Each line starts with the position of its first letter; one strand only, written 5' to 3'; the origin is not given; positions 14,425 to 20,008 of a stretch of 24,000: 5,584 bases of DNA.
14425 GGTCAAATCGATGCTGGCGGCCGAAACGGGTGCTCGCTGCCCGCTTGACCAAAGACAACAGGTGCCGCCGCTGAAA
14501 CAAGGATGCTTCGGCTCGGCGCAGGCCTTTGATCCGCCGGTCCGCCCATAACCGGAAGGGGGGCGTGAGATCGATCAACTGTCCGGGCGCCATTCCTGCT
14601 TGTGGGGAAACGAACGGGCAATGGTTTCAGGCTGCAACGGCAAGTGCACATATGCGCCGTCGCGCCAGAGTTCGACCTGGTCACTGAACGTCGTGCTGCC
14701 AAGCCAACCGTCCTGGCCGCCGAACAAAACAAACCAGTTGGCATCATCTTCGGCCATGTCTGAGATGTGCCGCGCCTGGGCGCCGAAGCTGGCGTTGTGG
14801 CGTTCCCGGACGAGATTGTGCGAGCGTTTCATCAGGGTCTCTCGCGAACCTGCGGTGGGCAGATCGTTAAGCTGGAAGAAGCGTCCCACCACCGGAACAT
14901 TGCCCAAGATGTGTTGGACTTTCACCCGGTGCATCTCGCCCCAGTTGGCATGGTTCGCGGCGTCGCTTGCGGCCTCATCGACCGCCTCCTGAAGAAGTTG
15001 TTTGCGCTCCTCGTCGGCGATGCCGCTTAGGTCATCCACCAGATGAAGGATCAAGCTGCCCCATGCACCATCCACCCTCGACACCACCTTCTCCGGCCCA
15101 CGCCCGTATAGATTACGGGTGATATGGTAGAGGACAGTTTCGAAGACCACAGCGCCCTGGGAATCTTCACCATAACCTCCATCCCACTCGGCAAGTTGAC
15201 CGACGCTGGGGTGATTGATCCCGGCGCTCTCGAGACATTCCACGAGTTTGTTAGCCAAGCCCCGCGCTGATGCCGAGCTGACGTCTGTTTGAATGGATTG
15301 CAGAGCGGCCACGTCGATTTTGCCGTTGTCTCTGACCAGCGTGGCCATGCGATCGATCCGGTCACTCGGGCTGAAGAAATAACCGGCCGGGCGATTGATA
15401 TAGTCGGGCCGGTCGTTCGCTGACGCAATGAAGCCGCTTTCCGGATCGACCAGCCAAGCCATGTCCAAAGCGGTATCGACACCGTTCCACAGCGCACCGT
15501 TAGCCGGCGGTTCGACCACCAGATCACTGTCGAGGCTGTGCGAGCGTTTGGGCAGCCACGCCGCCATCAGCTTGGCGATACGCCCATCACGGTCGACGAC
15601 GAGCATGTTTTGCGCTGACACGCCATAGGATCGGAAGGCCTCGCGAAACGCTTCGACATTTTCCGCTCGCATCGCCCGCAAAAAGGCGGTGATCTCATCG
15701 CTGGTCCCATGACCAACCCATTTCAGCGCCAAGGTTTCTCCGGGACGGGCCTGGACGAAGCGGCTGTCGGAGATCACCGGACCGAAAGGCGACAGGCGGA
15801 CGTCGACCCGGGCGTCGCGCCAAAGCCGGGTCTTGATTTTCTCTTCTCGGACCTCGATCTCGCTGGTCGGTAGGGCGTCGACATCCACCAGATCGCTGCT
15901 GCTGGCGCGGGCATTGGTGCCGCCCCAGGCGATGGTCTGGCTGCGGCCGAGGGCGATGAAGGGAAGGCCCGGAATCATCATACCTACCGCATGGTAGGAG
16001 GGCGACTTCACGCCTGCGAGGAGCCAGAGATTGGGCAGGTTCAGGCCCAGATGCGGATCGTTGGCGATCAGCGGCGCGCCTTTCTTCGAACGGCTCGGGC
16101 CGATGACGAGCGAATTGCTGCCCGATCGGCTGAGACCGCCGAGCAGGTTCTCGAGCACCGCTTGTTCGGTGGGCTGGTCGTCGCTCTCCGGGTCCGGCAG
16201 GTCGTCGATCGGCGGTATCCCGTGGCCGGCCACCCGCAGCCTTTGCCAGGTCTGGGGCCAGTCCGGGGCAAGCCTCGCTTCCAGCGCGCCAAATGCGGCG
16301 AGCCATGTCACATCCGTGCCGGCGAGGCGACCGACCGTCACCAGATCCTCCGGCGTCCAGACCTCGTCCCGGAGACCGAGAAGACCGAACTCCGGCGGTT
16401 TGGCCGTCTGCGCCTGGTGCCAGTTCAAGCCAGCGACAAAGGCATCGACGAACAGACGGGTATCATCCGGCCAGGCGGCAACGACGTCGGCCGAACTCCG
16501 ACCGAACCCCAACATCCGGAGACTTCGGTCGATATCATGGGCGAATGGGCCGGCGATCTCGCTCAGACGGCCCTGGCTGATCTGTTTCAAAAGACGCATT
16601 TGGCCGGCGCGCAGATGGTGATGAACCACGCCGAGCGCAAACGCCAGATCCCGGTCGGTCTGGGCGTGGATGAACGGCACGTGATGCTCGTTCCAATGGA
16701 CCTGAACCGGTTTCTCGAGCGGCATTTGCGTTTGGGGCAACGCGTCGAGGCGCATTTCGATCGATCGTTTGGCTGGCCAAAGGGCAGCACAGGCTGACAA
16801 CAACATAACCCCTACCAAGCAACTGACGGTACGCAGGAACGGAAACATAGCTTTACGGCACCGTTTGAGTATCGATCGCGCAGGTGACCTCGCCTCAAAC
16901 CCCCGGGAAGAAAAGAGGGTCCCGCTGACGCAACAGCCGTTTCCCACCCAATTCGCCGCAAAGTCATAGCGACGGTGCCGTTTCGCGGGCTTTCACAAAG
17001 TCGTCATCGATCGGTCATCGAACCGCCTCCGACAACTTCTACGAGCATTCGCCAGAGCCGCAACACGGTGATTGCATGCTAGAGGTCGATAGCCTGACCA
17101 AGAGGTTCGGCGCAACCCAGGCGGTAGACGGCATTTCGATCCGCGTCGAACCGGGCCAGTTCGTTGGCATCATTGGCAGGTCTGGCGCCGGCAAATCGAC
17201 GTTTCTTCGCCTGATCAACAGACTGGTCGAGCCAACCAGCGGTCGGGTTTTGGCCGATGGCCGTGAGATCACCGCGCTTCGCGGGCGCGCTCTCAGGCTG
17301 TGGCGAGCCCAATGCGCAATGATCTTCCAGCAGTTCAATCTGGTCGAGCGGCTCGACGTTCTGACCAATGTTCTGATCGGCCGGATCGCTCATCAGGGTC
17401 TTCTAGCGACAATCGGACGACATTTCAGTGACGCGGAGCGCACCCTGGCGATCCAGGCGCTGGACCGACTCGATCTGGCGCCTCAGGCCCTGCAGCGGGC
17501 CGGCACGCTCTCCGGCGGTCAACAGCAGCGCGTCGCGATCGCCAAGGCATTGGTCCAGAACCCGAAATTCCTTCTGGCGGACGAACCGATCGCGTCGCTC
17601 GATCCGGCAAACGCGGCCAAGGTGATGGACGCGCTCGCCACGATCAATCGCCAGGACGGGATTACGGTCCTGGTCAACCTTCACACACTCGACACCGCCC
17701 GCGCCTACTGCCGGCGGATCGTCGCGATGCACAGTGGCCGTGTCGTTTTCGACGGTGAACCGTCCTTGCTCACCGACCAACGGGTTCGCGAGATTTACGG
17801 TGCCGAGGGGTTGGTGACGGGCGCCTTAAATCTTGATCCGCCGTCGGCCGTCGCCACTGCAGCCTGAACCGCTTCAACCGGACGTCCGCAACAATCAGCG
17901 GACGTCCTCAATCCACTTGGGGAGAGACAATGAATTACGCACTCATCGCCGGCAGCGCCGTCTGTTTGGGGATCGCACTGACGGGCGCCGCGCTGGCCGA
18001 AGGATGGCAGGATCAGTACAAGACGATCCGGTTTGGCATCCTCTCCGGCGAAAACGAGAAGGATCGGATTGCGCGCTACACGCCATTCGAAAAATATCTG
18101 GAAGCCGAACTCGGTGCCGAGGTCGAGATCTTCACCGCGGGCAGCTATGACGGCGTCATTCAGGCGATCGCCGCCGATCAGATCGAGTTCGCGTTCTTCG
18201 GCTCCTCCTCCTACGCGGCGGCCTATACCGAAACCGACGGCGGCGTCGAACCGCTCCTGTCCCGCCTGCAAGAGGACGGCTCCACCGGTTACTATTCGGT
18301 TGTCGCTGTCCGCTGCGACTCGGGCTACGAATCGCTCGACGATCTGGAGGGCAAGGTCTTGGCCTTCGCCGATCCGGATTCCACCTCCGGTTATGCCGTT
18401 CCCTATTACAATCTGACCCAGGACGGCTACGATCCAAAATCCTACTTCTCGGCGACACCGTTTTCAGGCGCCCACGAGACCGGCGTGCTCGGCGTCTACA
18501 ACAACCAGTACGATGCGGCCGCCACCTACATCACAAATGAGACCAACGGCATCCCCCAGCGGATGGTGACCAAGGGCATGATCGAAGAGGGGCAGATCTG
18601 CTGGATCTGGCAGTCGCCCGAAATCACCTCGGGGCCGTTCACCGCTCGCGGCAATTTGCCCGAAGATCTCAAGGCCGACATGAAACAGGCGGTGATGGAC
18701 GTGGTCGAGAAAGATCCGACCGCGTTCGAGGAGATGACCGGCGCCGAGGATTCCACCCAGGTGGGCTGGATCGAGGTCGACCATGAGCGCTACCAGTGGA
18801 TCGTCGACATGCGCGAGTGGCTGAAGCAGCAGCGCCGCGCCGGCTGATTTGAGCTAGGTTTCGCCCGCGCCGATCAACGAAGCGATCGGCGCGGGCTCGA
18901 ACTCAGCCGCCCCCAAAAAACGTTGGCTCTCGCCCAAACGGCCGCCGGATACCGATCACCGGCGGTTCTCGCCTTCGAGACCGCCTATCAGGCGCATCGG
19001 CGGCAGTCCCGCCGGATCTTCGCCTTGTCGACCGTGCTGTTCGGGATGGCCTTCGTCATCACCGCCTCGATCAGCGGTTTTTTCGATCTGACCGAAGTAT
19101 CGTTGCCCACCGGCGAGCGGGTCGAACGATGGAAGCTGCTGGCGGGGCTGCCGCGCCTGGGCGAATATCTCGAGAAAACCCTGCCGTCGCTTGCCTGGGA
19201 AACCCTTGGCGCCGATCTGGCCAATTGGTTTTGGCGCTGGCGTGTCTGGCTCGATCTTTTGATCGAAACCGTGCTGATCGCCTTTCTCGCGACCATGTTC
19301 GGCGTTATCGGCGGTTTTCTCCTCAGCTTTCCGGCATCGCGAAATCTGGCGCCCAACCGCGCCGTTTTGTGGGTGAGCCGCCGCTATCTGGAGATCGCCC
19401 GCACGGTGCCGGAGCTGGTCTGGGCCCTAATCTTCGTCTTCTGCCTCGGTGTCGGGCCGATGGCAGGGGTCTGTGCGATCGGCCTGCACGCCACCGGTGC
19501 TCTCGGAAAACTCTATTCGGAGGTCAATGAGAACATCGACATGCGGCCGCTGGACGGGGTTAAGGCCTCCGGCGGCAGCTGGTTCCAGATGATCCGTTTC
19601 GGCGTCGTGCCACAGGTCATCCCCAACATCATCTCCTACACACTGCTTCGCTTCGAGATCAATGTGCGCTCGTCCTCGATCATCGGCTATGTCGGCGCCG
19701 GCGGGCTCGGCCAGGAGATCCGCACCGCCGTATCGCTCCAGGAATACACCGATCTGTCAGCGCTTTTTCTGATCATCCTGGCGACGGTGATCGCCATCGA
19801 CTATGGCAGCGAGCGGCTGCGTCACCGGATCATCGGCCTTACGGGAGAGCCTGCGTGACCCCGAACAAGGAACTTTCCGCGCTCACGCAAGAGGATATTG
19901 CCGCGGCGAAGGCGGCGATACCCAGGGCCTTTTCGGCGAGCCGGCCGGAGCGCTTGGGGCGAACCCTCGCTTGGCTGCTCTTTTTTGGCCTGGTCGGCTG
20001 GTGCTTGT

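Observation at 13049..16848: Translationally coupled penicillin-acylase-family lipoprotein and bacterial GH3 enzyme at the head of the phenylacetate operon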

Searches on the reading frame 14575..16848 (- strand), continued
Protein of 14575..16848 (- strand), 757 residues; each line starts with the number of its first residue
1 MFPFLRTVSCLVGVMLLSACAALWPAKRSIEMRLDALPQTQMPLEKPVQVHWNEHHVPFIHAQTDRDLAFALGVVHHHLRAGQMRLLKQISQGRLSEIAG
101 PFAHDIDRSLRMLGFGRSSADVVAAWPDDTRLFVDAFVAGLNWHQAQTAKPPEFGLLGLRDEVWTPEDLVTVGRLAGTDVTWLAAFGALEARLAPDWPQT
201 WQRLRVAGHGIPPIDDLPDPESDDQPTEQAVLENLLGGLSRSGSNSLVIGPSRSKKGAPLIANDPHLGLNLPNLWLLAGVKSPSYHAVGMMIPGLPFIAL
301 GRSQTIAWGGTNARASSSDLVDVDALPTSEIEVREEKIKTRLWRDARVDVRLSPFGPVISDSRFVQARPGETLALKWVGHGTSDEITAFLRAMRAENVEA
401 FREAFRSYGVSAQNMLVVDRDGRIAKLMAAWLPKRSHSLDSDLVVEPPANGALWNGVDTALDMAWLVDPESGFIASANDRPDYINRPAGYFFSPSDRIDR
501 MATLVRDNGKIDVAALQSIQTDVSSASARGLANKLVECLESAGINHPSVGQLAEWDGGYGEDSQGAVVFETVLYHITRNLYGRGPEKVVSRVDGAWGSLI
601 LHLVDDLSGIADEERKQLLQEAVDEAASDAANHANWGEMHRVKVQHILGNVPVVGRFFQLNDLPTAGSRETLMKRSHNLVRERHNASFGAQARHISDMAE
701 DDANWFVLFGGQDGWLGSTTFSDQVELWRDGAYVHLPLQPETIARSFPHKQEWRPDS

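Call 66: fold_search(model_id=the predicted structure, library=pdb)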
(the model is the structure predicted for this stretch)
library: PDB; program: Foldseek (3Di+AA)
matches with E <= 10: 358; with E <= 0.001: 68
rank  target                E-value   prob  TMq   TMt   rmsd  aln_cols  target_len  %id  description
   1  7eby_A                1.1e-43  1.00  0.78  0.77   6.1       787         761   23  Crystal structure of D-Succinylase (DSA) from Cupriavidus sp. P4-10-C (released 2022-01-26)
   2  7ea4_B                2.0e-43  1.00  0.77  0.76   6.2       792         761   23  Crystal Structure of L182E D-Succinylase (DSA) from Cupriavidus sp. P4-10-C (released 2022-01-26)
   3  7eby_C                2.3e-43  1.00  0.79  0.78   5.9       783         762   24  Crystal structure of D-Succinylase (DSA) from Cupriavidus sp. P4-10-C (released 2022-01-26)
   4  7ea4_A                2.4e-43  1.00  0.76  0.76   6.2       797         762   24  Crystal Structure of L182E D-Succinylase (DSA) from Cupriavidus sp. P4-10-C (released 2022-01-26)
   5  4e57_A                2.8e-34  1.00  0.67  0.74   7.2       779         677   16  Crystal Structure of spacer 6aa-shortened cephalosporin acylase mutant (released 2013-03-20)
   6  3s8r_A                4.2e-34  1.00  0.69  0.75   7.0       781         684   16  Crystal Structures of Glutaryl 7-Aminocephalosporanic Acid Acylase: Insight into Autoproteolytic Activation (released 2011-07-06)
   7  1keh                  4.6e-34  1.00  0.68  0.75   6.5       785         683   17  Precursor structure of cephalosporin acylase (released 2002-05-16)
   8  3s8r_B                1.3e-33  1.00  0.68  0.75   6.7       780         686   17  Crystal Structures of Glutaryl 7-Aminocephalosporanic Acid Acylase: Insight into Autoproteolytic Activation (released 2011-07-06)
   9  4e56_A                9.4e-33  1.00  0.67  0.76   6.3       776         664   16  Crystal Structure of spacer 8aa-shortened cephalosporin acylase mutant (released 2013-03-20)
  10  4e55_A                1.2e-32  1.00  0.67  0.76   6.2       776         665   16  Crystal Structure of spacer removed cephalosporin acylase mutant (released 2013-03-20)
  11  4hst_B                8.5e-32  1.00  0.59  0.82   4.3       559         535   22  Crystal structure of a double mutant of a class III engineered cephalosporin acylase (released 2013-02-27)
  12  4hsr_B                1.7e-31  1.00  0.58  0.81   4.3       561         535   22  Crystal Structure of a class III engineered cephalosporin acylase (released 2013-02-27)
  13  5c9i_B                2.0e-27  1.00  0.68  0.68   7.6       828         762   14  Structure of N-acylhomoserine lactone acylase MacQ shortened spacer mutant (delta202-208) in uncleaved form (released 2016-06-29)
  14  5c9i_C                3.0e-26  1.00  0.66  0.67   7.5       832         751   14  Structure of N-acylhomoserine lactone acylase MacQ shortened spacer mutant (delta202-208) in uncleaved form (released 2016-06-29)
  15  5c9i_A                3.8e-26  1.00  0.67  0.66   8.2       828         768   14  Structure of N-acylhomoserine lactone acylase MacQ shortened spacer mutant (delta202-208) in uncleaved form (released 2016-06-29)
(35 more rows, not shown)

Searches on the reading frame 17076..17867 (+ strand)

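Call 7: search_protein_families(library=pfam, proteins=[window:17076-17867:+])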
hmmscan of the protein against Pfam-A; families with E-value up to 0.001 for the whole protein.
window:17076-17867:+ (263 aa): 2 families
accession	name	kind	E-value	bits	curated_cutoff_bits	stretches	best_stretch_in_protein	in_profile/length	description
PF00005.33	ABC_tran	-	4.9e-35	121.5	25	1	18-173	2-137/137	ABC transporter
PF13304.12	AAA_21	-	4.7e-06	27.3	27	0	29-50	1-22/304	AAA domain, putative AbiEii toxin, Type IV TA system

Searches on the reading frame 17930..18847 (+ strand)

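Call 7: search_protein_families(library=pfam, proteins=[window:17930-18847:+])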
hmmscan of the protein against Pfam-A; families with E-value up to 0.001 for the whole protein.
window:17930-18847:+ (305 aa): 1 family
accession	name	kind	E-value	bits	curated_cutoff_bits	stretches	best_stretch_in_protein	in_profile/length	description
PF12974.12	Phosphonate-bd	-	2.3e-57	194.6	27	1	35-269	1-229/242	ABC transporter, phosphonate, periplasmic substrate-binding protein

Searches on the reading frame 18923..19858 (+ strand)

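Call 7: search_protein_families(library=pfam, proteins=[window:18923-19858:+])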
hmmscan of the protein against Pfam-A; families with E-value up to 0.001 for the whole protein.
window:18923-19858:+ (311 aa): 1 family
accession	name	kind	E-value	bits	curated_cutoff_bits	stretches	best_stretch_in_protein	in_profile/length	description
PF00528.27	BPD_transp_1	-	1.4e-17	64.5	26.4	1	138-292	8-167/184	Binding-protein-dependent transport system inner membrane component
